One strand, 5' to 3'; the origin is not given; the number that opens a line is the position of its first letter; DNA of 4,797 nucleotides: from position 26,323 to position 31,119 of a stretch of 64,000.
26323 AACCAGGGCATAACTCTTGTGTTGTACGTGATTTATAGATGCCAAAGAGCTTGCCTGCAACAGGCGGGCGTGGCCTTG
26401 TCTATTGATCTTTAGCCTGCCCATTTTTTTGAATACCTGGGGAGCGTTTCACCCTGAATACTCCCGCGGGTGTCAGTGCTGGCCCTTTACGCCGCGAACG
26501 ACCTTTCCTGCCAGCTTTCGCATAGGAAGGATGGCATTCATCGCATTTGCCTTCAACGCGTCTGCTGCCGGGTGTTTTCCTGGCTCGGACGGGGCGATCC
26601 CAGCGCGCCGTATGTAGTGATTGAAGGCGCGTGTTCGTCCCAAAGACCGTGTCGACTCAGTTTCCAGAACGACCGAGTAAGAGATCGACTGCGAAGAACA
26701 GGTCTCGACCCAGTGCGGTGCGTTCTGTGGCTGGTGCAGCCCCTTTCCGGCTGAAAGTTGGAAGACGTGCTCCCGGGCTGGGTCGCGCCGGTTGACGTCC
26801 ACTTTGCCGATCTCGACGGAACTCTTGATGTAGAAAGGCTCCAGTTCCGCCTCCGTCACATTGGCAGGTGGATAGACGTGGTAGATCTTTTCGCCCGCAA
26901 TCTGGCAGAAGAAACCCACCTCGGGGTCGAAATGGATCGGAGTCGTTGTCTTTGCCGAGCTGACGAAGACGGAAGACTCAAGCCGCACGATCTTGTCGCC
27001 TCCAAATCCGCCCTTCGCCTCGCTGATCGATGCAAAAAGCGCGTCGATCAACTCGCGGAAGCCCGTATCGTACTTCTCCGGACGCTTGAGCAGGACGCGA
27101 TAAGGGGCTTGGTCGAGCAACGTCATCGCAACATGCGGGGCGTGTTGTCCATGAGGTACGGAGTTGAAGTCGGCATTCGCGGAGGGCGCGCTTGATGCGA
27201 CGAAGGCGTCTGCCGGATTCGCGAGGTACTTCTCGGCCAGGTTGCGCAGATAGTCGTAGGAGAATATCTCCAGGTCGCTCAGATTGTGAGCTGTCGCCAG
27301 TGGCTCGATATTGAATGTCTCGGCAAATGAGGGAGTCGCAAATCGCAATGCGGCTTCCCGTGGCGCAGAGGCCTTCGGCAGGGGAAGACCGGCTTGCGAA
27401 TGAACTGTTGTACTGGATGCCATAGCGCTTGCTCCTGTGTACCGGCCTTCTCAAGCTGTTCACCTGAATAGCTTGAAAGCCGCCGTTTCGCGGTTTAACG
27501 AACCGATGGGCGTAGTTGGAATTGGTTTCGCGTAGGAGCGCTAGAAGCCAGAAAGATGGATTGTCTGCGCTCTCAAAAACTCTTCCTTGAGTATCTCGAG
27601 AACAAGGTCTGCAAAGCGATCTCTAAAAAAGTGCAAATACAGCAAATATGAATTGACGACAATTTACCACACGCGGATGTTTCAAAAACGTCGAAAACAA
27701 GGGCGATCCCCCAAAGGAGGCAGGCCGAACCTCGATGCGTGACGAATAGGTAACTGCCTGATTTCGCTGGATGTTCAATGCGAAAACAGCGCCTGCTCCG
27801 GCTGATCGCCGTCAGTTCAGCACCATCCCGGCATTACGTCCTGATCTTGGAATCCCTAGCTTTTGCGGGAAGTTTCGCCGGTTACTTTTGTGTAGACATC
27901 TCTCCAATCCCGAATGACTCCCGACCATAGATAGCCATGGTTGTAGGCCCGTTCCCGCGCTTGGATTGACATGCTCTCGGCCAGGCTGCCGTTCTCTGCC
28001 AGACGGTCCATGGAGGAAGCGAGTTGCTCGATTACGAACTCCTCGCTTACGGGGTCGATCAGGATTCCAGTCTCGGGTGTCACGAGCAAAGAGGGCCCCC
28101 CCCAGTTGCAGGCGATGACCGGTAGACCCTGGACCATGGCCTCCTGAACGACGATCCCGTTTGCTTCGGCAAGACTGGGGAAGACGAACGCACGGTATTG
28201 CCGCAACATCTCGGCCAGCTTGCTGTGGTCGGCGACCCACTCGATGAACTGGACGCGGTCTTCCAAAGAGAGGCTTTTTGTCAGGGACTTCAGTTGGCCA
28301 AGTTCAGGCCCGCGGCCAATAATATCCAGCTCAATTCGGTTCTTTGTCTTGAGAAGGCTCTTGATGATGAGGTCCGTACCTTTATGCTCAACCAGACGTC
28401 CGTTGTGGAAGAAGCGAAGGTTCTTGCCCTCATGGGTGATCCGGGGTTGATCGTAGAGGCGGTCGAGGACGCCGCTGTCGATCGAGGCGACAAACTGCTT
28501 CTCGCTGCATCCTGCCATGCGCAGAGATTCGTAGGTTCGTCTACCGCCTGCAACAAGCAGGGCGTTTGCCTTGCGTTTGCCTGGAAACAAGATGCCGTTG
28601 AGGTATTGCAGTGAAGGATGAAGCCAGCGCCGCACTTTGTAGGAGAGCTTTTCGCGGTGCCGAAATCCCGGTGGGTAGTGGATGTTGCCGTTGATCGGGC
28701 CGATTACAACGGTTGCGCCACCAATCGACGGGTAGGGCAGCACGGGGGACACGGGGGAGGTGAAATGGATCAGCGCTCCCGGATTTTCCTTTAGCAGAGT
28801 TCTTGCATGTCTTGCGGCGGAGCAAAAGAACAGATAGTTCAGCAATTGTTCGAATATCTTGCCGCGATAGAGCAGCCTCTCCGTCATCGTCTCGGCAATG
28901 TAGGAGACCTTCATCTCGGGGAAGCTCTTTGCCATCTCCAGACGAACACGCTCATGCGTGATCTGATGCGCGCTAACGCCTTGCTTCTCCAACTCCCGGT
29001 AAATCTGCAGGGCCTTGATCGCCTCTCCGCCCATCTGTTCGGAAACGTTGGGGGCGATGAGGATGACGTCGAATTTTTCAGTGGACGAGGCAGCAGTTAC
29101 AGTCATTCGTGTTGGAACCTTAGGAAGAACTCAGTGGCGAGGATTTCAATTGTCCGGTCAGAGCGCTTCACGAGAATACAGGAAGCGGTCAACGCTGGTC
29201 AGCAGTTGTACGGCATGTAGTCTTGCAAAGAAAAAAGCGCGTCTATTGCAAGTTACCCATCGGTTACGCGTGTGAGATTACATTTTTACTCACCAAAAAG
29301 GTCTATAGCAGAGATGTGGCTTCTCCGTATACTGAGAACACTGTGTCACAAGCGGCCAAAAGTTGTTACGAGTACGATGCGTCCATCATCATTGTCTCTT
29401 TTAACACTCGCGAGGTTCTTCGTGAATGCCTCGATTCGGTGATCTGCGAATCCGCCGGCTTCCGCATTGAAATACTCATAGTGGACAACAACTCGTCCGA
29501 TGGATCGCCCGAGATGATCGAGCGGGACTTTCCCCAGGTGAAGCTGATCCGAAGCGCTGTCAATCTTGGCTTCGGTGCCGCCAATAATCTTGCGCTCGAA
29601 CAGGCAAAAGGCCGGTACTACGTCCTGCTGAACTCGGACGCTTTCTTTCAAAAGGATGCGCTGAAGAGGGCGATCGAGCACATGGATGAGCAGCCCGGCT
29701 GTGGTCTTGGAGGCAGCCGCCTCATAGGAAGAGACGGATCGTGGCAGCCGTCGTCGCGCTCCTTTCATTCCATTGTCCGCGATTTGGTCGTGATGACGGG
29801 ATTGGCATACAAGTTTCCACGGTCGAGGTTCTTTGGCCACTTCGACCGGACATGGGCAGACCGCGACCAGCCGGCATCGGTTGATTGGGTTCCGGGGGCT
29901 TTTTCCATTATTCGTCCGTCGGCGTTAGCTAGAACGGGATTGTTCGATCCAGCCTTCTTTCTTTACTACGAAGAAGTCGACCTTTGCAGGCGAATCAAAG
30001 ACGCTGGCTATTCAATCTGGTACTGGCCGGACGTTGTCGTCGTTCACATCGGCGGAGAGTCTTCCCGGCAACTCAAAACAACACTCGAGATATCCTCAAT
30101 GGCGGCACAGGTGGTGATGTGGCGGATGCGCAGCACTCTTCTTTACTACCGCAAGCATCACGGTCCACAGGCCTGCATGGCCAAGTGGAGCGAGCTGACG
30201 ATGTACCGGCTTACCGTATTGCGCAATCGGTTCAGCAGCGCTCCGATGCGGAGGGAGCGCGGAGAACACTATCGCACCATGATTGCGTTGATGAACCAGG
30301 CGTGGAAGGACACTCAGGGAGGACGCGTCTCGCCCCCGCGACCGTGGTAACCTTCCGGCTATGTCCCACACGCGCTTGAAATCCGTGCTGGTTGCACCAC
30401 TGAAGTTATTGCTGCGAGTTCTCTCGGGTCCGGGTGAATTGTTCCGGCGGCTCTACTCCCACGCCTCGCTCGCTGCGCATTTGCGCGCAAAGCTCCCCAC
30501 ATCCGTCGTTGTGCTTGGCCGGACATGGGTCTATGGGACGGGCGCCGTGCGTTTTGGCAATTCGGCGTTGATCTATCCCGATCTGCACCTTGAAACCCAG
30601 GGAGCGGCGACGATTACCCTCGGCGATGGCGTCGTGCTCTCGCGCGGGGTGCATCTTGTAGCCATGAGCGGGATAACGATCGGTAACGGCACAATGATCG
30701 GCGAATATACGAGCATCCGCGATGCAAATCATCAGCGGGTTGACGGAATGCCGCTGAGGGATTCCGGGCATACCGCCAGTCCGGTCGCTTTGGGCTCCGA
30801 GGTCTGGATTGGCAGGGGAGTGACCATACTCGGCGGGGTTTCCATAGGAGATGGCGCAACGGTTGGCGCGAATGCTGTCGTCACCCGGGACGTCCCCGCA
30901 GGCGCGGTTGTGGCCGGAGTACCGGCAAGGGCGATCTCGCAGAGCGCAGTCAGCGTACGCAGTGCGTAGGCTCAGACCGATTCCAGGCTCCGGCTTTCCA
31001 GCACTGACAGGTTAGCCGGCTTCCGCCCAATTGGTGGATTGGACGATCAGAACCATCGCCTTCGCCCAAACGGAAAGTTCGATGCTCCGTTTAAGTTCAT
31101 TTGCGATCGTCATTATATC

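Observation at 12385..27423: Compact hybrid NRPS-PKS cluster with an uncommon domain order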

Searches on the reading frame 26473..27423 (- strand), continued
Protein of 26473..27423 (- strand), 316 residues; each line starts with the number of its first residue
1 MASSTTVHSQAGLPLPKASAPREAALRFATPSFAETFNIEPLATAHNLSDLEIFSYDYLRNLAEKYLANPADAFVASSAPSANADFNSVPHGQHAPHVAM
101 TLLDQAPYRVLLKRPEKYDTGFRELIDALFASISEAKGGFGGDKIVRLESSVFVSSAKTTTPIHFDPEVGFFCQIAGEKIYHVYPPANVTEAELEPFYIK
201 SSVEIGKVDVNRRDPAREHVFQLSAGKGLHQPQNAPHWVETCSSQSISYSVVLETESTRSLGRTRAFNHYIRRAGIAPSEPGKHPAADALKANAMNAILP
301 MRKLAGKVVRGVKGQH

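Call 55: fold_search(model_id=the predicted structure, library=pdb)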
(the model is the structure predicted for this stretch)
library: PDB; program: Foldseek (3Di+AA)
matches with E <= 10: 1906; with E <= 0.001: 879
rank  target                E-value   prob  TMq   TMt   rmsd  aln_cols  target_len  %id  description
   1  4cco_B                1.0e-11  1.00  0.52  0.37  11.9       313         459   17  60S ribosomal protein L8 histidine hydroxylase (NO66 S373C) in complex with Mn(II), N-oxalylglycine (NOG) and 60S ribo (released 2014-05-14)
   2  6ha6_A                2.0e-11  1.00  0.46  0.43  10.8       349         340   16  Factor Inhibiting HIF (FIH) in complex with zinc, NOG and TRPV3 (220-246) (released 2019-08-28)
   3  7zcc_C                2.6e-11  1.00  0.47  0.46  13.6       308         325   13  yxBC from Bacillus subtilis in complex with Mn and N-oxalylglycine (NOG) (released 2023-04-05)
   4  7zcc_A                3.1e-11  1.00  0.47  0.46  13.7       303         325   13  yxBC from Bacillus subtilis in complex with Mn and N-oxalylglycine (NOG) (released 2023-04-05)
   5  1vrb_B                3.2e-11  1.00  0.45  0.46  11.5       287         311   12  Crystal structure of Putative asparaginyl hydroxylase (2636534) from Bacillus subtilis at 2.60 A resolution (released 2005-03-15)
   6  2cgo                  3.4e-11  1.00  0.46  0.44  10.4       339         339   16  FACTOR INHIBITING HIF-1 ALPHA with fumarate (released 2006-12-13)
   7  4ccj_D                3.9e-11  1.00  0.49  0.35  14.4       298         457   17  60S ribosomal protein L8 histidine hydroxylase (NO66) in apo form (released 2014-05-14)
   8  1vrb_D                3.9e-11  1.00  0.49  0.49  10.0       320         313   14  Crystal structure of Putative asparaginyl hydroxylase (2636534) from Bacillus subtilis at 2.60 A resolution (released 2005-03-15)
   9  4cco_A                4.4e-11  1.00  0.45  0.32  12.4       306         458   16  60S ribosomal protein L8 histidine hydroxylase (NO66 S373C) in complex with Mn(II), N-oxalylglycine (NOG) and 60S ribo (released 2014-05-14)
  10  4ccm_B                4.9e-11  1.00  0.50  0.36  11.9       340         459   16  60S ribosomal protein L8 histidine hydroxylase (NO66) in complex with Mn(II), N-oxalylglycine (NOG) and 60S ribosomal  (released 2014-05-14)
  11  1mze                  5.8e-11  1.00  0.46  0.44   9.1       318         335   17  Human Factor Inhibiting HIF (FIH1) (released 2002-11-20)
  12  4jaa_A                6.2e-11  1.00  0.46  0.45  10.5       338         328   16  Factor inhibiting HIF-1 alpha in complex with consensus ankyrin repeat domain-(d)LEU peptide (released 2014-02-19)
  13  4ccm_A                6.6e-11  1.00  0.47  0.34  11.3       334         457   15  60S ribosomal protein L8 histidine hydroxylase (NO66) in complex with Mn(II), N-oxalylglycine (NOG) and 60S ribosomal  (released 2014-05-14)
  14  2ilm_A                6.6e-11  1.00  0.47  0.44   8.7       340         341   15  Factor Inhibiting HIF-1 Alpha D201A Mutant in Complex with FE(II), Alpha-Ketoglutarate and HIF-1 Alpha 35mer (released 2007-08-14)
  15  4e4h_D                6.9e-11  1.00  0.46  0.33  14.8       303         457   16  Crystal structure of Histone Demethylase NO66 (released 2013-01-30)
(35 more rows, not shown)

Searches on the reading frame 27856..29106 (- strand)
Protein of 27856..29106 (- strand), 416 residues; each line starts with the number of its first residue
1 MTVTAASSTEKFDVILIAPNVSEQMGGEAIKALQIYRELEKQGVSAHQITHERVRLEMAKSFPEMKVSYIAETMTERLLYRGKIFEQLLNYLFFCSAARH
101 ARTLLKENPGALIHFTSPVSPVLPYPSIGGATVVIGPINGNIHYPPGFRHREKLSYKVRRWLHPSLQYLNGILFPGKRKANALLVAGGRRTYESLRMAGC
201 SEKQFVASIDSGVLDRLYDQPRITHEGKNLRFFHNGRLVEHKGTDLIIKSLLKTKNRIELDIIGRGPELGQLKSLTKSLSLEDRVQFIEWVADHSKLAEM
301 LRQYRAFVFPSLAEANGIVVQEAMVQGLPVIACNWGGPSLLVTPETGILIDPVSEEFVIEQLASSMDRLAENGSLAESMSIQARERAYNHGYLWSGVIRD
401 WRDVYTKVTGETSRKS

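Call 6: search_protein_families(library=ncbifam, proteins=[window:27856-29106:-], max_evalue=0.00001)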
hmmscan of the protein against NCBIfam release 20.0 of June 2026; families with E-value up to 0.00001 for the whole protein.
window:27856-29106:- (416 aa): 23 families
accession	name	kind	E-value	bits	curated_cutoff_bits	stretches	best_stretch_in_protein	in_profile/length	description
NF041879.1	EPS_EpsH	equivalog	5e-27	94.7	800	1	111-413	117-421/431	exopolysaccharide biosynthesis glycosyltransferase EpsH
NF041876.1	EPS_EpsE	equivalog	2e-19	70.1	400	1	220-389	205-378/389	exopolysaccharide biosynthesis GT4 family glycosyltransferase EpsE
TIGR03088.1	stp2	hypoth_equivalog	3.8e-18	65.7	409.05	1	229-407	194-372/374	TIGR03088 family PEP-CTERM/XrtA system glycosyltransferase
NF041010.1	glycosy_Agl16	equivalog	5.9e-18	64.8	575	1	202-407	154-350/352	glycosylation protein Agl16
TIGR02149.1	glgA_Coryne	subfamily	1e-15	57.8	302.4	1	232-408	207-390/391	glycogen synthase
TIGR03999.1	thiol_BshA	equivalog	3.3e-14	52.6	273.7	1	250-408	222-373/375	N-acetyl-alpha-D-glucosaminyl L-malate synthase BshA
TIGR03449.1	mycothiol_MshA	equivalog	3.8e-13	49.1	462.5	1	235-408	226-403/406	D-inositol-3-phosphate glycosyltransferase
TIGR02918.1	TIGR02918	equivalog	5.3e-12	45.2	574.6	1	206-404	299-496/500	accessory Sec system glycosyltransferase GtfA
NF053787.1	GlcN_PG_synth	equivalog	1.9e-11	43.5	480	1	280-409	238-360/361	N-acetylglucosaminyl phosphatidylglycerol synthase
NF046085.1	XrtY_assoc_Gly1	equivalog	3.2e-11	42.7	400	1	224-375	204-356/387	XrtY-associated glycosyltransferase XYAG1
NF047684.1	TeichurnBiosyTuaC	equivalog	4e-11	42.5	550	1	234-378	224-364/391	teichuronic acid biosynthesis protein TuaC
NF007396.0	PRK09922.1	equivalog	6.6e-11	41.7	385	1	225-351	178-309/361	lipopolysaccharide 1,6-galactosyltransferase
TIGR02470.1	sucr_synth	equivalog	9.8e-11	40.5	810.4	1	268-394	604-734/784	sucrose synthase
NF047880.1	glyco_SdgA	exception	5.7e-10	38.4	800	1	206-402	293-484/488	serine-aspartate repeat adhesin O-glycosyltransferase SdgA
TIGR04005.1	wcaL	equivalog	4.6e-09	35.6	537.6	1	194-370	188-371/406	colanic acid biosynthesis glycosyltransferase WcaL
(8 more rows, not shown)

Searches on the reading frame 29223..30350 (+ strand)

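Call 6: search_protein_families(library=ncbifam, proteins=[window:29223-30350:+], max_evalue=0.00001)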
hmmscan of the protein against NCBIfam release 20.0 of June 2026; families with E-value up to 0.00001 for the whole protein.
window:29223-30350:+ (375 aa): 14 families
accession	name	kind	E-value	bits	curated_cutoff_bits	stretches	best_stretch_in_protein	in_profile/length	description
TIGR03965.1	mycofact_glyco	equivalog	2.5e-16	59.6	280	1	47-170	68-194/467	mycofactocin biosynthesis glycosyltransferase MftF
NF047683.1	TeichurnBiosyTuaG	equivalog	1.1e-13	51.5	400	1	53-157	8-114/252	teichuronic acid biosynthesis protein TuaG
TIGR01556.1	rhamnosyltran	subfamily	5.6e-12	45.4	200.55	1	74-317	14-244/281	rhamnosyltransferase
NF038302.1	EPS_HpsE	equivalog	1e-11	44.4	300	1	52-170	2-127/307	hormogonium polysaccharide biosynthesis glycosyltransferase HpsE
TIGR03111.1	glyc2_xrt_Gpos1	hypoth_equivalog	1.3e-11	43.9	363.95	1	52-188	50-190/439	TIGR03111 family XrtG-associated glycosyltransferase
TIGR03937.1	PgaC_IcaA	equivalog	4e-11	42.5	422.3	1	51-161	45-157/407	poly-beta-1,6-N-acetyl-D-glucosamine synthase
NF007482.0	PRK10073.1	equivalog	2.9e-10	39.6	423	1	53-148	8-104/334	glycosyltransferase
NF038299.1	EPS_HpsN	equivalog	3.4e-10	39.4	425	0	250-281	195-226/317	hormogonium polysaccharide biosynthesis glycosyltransferase HpsN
TIGR04283.1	glyco_like_mftF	equivalog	5.8e-09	35.9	182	1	54-154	2-97/221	TIGR04283 family arsenosugar biosynthesis glycosyltransferase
NF041875.1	EPS_EpsD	equivalog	1.3e-07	31.4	370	0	54-157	2-107/325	exopolysaccharide biosynthesis glycosyltransferase EpsD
TIGR04195.1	S_glycosyl_SunS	equivalog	2.7e-07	29.8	350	1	40-145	47-146/421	SunS family peptide S-glycosyltransferase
NF050050.1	ProtGlycPglI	equivalog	3.8e-07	29.8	500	1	54-157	5-111/306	GalNAc(5)-diNAcBac-PP-undecaprenol beta-1,3-glucosyltransferase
NF053739.1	GlytfEpsEBac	equivalog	1.7e-06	27.2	450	1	54-184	4-137/265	glycosyltransferase EpsE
NF058614.1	PPMAGASynPpgS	equivalog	3.9e-06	26.4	370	1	52-167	1-114/226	polyprenyl-phospho-N-acetylgalactosaminyl synthase PpgS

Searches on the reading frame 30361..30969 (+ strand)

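Call 6: search_protein_families(library=ncbifam, proteins=[window:30361-30969:+], max_evalue=0.00001)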
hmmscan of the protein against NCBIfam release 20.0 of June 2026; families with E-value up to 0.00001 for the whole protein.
window:30361-30969:+ (202 aa): 29 families (the best 25 are shown)
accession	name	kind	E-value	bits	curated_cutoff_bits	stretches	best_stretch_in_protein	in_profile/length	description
NF007240.0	PRK09677.1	equivalog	2.7e-24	85.7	243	1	61-195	42-184/192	putative lipopolysaccharide biosynthesis O-acetyl transferase WbbJ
NF041874.1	EPS_EpsC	equivalog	1.8e-17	63.6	150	1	83-194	60-166/168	serine O-acetyltransferase EpsC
TIGR03308.1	phn_thr-fam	hypoth_equivalog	1.7e-15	57.4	201.65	1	139-194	106-161/204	phosphonate metabolim protein, transferase hexapeptide repeat family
NF000311.1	Vat_ABCDEFH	equivalog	2.4e-15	56.6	300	1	140-194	109-163/201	Vat family streptogramin A O-acetyltransferase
TIGR03570.1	NeuD_NnaD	subfamily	4.7e-15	55.7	160.8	1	82-190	97-202/202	NeuD/PglB/VioB family sugar acetyltransferase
NF007499.0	PRK10092.1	equivalog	6.4e-15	55.4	314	1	85-193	74-181/183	maltose O-acetyltransferase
NF007076.0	PRK09527.1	equivalog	1.4e-14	54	347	1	66-193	59-183/203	galactoside O-acetyltransferase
NF007797.0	PRK10502.1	subfamily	2e-13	50.4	192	1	64-194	54-178/183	WcaF family extracellular polysaccharide biosynthesis acetyltransferase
NF033468.1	stregram_VatI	exception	2.7e-13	50.2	415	1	143-194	114-165/208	streptogramin A O-acetyltransferase Vat(I)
TIGR03532.1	DapD_Ac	equivalog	3.1e-13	49.9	231.75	1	138-195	157-214/231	2,3,4,5-tetrahydropyridine-2,6-dicarboxylate N-acetyltransferase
NF058585.1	HptprglPActTf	PfamEq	7.2e-13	48.5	300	1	142-195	107-160/172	heptaprenylglyceryl phosphate O-acetyltransferase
NF000147.1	stregram_VatF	exception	1.6e-12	47.3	400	1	131-193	110-172/221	streptogramin A O-acetyltransferase Vat(F)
TIGR01172.1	cysE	equivalog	2.3e-12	47.3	210.65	1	86-190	63-162/162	serine O-acetyltransferase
NF000101.1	stregram_VatA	exception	4.4e-12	46.1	450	1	142-193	119-170/219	streptogramin A O-acetyltransferase Vat(A)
NF000020.1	stregram_VatE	exception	1.2e-11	44.6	450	1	143-195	117-169/214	streptogramin A O-acetyltransferase Vat(E)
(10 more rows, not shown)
